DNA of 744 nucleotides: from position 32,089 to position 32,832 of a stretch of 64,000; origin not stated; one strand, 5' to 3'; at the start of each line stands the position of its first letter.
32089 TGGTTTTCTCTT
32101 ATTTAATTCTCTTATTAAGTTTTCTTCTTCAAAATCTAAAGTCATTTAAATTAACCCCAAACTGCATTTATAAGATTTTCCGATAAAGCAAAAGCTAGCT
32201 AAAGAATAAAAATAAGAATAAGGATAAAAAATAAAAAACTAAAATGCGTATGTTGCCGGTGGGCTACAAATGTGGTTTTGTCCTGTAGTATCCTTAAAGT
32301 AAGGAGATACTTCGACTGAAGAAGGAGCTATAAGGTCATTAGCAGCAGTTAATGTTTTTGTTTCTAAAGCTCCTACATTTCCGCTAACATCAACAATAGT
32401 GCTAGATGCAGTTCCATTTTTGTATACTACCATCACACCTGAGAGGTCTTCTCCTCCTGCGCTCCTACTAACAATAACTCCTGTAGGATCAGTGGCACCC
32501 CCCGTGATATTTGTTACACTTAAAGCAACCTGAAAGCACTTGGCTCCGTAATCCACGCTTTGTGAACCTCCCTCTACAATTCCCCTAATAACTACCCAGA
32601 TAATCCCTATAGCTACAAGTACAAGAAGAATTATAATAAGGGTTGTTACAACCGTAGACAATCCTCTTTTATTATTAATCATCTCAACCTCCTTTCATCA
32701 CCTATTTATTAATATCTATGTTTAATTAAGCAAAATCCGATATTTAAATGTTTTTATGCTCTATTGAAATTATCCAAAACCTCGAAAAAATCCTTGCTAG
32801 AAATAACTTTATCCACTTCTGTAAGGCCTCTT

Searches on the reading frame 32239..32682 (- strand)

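Call 3: search_protein_families(library=pfam, proteins=[window:32239-32682:-], max_evalue=0.01)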
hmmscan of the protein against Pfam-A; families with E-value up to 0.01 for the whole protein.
window:32239-32682:- (147 aa): 0 families

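Call 83: search_protein_families(library=ncbifam, proteins=[window:32239-32682:-], max_evalue=0.01)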
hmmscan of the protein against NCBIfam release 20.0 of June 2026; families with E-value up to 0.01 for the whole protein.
window:32239-32682:- (147 aa): 1 family
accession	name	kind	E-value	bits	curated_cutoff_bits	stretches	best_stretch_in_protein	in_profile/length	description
TIGR02537.2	arch_flag_Nterm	domain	0.0012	18.3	20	1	4-32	1-29/33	archaellin/type IV pilin N-terminal domain-containing protein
